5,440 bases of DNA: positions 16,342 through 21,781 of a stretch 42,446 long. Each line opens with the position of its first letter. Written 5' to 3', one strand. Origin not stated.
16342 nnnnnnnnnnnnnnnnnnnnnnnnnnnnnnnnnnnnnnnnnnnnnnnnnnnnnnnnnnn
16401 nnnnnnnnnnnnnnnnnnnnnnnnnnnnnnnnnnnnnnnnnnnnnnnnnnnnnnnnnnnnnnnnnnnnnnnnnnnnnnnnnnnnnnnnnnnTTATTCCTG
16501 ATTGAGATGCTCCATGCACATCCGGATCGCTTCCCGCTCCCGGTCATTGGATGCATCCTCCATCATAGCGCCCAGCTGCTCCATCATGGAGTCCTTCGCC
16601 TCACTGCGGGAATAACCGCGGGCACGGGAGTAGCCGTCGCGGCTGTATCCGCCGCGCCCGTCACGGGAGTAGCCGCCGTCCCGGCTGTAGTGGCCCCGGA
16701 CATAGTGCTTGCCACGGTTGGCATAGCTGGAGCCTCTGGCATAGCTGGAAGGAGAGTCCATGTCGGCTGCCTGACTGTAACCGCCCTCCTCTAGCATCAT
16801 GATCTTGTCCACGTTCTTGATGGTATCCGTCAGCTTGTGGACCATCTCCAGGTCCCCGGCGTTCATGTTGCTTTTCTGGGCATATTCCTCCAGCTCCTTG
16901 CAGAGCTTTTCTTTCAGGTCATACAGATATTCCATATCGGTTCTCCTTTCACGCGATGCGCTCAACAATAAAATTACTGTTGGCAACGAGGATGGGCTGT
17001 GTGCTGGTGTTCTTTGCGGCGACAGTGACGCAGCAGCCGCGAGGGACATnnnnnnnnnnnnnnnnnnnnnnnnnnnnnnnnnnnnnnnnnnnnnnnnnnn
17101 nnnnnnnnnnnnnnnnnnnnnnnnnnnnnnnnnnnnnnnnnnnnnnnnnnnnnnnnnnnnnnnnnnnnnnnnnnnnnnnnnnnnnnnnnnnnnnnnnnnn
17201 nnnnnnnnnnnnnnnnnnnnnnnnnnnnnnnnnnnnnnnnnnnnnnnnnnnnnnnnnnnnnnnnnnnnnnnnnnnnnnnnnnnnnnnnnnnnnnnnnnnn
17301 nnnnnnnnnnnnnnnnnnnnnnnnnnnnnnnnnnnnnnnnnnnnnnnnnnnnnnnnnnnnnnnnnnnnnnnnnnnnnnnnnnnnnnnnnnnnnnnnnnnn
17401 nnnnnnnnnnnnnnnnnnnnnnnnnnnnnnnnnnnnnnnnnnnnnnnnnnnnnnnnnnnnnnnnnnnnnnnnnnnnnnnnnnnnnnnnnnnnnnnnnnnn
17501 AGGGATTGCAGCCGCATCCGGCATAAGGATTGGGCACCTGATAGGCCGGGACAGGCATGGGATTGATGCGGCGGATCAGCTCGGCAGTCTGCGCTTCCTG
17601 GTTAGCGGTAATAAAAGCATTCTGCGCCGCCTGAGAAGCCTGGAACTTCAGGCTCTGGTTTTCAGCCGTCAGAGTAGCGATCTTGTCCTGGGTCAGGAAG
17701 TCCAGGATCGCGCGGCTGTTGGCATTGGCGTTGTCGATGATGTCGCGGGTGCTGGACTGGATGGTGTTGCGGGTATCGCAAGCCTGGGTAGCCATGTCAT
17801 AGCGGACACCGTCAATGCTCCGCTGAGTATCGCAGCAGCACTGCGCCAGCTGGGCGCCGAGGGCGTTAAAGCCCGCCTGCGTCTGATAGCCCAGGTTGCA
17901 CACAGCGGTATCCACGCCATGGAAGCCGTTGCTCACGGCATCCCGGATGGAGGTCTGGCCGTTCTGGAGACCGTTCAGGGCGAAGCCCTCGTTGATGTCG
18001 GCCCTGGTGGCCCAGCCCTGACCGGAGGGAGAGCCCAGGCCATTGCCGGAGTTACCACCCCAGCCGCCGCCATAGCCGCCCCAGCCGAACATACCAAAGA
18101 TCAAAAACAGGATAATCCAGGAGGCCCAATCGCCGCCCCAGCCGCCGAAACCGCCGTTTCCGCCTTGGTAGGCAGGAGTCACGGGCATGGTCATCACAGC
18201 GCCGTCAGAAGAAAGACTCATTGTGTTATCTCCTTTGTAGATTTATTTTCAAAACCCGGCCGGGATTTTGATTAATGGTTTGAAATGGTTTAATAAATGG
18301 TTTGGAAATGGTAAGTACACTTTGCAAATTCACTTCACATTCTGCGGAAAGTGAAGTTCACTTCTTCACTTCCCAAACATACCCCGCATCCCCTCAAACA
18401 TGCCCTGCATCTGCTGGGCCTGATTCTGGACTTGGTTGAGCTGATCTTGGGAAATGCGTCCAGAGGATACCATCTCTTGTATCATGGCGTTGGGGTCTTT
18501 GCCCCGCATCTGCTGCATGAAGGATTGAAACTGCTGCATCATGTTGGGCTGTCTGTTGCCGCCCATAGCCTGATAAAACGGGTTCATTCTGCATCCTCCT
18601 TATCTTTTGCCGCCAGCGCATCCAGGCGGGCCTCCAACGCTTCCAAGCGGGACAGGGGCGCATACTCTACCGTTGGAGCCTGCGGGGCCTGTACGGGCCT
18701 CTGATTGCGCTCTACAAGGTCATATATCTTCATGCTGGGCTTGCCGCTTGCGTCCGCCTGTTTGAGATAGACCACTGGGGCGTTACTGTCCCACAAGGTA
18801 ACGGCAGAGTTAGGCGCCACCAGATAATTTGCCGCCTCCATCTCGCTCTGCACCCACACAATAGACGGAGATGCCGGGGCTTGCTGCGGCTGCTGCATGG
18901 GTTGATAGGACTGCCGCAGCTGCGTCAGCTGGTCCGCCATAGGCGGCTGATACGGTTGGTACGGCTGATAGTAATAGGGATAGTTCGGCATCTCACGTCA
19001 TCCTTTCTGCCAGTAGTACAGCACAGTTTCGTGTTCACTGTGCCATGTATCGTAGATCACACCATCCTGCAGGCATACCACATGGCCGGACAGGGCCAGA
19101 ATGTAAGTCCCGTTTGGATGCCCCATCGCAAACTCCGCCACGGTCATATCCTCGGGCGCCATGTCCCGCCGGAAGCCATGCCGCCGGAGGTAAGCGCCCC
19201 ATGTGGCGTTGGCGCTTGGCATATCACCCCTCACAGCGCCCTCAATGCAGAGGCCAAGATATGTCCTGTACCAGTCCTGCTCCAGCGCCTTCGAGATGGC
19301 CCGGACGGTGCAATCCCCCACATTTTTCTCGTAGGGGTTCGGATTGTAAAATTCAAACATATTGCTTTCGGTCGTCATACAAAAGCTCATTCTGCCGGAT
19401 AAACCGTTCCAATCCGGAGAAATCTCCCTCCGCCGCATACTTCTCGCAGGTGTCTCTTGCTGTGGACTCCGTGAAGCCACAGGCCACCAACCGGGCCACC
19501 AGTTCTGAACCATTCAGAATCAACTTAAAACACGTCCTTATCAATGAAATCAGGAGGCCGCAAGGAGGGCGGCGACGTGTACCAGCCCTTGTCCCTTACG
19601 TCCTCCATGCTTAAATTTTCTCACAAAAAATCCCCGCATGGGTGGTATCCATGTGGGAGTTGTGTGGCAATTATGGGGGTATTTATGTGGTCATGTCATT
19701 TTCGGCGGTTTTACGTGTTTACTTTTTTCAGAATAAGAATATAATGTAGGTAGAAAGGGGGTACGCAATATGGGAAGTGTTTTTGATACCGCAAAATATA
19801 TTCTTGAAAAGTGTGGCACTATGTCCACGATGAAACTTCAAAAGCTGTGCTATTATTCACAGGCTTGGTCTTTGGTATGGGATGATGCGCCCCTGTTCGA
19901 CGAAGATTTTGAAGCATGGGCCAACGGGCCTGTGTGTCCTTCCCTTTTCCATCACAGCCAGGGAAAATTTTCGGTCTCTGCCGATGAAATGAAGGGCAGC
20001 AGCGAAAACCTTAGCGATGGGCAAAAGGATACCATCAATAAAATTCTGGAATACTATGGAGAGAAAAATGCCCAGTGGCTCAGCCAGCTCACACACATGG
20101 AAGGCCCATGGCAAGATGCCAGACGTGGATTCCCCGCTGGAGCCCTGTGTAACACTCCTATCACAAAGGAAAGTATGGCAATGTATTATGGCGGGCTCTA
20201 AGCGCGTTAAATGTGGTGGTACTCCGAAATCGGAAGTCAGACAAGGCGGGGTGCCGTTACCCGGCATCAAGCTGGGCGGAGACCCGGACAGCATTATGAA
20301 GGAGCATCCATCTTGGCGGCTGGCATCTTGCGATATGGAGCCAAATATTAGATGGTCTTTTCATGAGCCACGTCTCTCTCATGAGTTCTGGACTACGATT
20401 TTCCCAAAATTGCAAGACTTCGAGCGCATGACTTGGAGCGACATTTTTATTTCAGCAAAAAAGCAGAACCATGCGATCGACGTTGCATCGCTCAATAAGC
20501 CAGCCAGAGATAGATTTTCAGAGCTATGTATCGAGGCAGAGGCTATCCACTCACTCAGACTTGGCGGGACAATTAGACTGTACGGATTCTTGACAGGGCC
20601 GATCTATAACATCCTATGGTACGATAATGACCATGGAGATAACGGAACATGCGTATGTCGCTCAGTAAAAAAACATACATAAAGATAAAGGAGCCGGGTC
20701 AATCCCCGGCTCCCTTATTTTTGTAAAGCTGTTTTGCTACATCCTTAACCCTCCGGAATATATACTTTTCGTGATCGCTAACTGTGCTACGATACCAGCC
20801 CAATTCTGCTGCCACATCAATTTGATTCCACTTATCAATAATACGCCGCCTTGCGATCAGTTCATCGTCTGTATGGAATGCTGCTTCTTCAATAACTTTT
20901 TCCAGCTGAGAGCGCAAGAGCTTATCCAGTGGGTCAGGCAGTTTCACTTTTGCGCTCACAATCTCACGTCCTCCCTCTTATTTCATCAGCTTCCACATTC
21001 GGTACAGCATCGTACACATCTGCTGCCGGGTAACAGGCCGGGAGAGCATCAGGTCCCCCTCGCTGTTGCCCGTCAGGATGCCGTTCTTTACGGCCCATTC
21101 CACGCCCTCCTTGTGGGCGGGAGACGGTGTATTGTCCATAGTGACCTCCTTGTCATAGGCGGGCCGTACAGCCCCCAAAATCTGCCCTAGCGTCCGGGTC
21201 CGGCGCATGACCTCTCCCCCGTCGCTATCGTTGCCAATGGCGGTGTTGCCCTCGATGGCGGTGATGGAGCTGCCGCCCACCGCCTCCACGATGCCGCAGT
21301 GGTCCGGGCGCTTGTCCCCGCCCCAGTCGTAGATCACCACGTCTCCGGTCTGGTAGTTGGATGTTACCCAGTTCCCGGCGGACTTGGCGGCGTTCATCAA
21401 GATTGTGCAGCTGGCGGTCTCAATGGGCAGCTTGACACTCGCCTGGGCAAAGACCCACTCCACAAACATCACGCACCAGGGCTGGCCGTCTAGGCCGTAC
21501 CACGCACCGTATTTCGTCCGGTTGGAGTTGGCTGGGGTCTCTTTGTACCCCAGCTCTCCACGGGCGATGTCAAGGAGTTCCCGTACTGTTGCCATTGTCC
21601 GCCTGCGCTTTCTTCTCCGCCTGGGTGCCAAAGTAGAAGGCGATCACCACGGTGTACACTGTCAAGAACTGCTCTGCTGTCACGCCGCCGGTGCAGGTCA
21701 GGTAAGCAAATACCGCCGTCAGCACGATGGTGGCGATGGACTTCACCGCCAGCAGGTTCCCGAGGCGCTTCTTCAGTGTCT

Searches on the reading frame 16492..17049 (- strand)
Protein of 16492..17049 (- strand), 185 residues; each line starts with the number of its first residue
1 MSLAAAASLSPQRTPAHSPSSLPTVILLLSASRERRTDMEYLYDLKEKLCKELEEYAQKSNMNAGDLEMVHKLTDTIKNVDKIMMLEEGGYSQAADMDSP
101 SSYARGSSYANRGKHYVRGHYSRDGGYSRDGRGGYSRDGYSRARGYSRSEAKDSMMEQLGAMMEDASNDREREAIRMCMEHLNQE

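Call 10: search_protein_families(library=phrogs, proteins=[window:16492-17049:-], max_evalue=0.001)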
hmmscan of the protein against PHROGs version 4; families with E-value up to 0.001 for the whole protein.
window:16492-17049:- (185 aa): 1 family
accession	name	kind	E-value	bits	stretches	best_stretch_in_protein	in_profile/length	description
phrog_28802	-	unknown function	2.8e-07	31.9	1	43-143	3-106/190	-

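Call 38: search_protein_families(library=pfam, proteins=[window:16492-17049:-], max_evalue=0.01)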
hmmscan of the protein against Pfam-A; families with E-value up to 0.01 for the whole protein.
window:16492-17049:- (185 aa): 1 family
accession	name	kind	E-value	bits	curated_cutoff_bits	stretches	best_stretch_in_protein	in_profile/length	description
PF20276.3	CTD1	-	0.0099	15.9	25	0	26-81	77-136/243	C-terminal domain 1 of the ABC-three component (ABC-3C) systems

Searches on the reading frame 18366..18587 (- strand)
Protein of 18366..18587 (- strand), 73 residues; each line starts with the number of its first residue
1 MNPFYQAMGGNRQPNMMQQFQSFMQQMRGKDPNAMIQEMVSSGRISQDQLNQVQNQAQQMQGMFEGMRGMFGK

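Call 10: search_protein_families(library=phrogs, proteins=[window:18366-18587:-], max_evalue=0.001)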
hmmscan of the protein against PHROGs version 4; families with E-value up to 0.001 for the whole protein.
window:18366-18587:- (73 aa): 1 family
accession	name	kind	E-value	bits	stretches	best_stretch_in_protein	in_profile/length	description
phrog_22984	-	unknown function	5.2e-36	123.9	1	1-73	2-74/74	-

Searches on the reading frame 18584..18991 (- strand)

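Call 9: search_protein_families(library=phrogs, proteins=[window:18584-18991:-], max_evalue=0.001)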
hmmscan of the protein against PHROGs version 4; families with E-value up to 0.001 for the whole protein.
window:18584-18991:- (135 aa): 1 family
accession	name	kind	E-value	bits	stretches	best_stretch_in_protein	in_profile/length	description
phrog_21718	-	unknown function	1.8e-54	185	1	1-134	9-148/159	-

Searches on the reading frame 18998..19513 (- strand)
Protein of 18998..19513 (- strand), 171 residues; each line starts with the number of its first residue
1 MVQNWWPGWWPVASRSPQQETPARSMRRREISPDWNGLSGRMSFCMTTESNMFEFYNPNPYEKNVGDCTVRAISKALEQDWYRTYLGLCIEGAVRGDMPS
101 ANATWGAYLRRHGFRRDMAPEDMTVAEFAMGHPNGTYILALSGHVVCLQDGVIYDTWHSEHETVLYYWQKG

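Call 9: search_protein_families(library=phrogs, proteins=[window:18998-19513:-], max_evalue=0.001)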
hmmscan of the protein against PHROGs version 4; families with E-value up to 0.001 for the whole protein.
window:18998-19513:- (171 aa): 2 families
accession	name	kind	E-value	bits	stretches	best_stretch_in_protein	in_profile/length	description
phrog_3754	-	unknown function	2.8e-38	132.4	1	46-170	1-143/145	-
phrog_15863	-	unknown function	5.5e-08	33.5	1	53-163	3-113/312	-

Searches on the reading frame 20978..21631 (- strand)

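Call 9: search_protein_families(library=phrogs, proteins=[window:20978-21631:-], max_evalue=0.001)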
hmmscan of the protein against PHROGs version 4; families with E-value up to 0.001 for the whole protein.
window:20978-21631:- (217 aa): 7 families
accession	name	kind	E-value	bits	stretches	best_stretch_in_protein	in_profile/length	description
phrog_21825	-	lysis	2.7e-32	113.4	1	13-169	1-176/289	endolysin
phrog_21357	-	lysis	5.9e-28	98.8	1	17-170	5-171/225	endolysin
phrog_9589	-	lysis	5.1e-23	83.3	1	14-163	2-161/281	endolysin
phrog_38078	-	unknown function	4.4e-10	40.3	1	45-158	81-208/423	-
phrog_329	-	tail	1.2e-05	24.7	1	53-145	563-650/949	minor tail protein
phrog_1259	-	tail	0.00032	19.5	1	13-130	985-1109/1179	baseplate hub subunit and tail lysozyme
phrog_7887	-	lysis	0.00046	20.9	1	78-175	59-156/238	endolysin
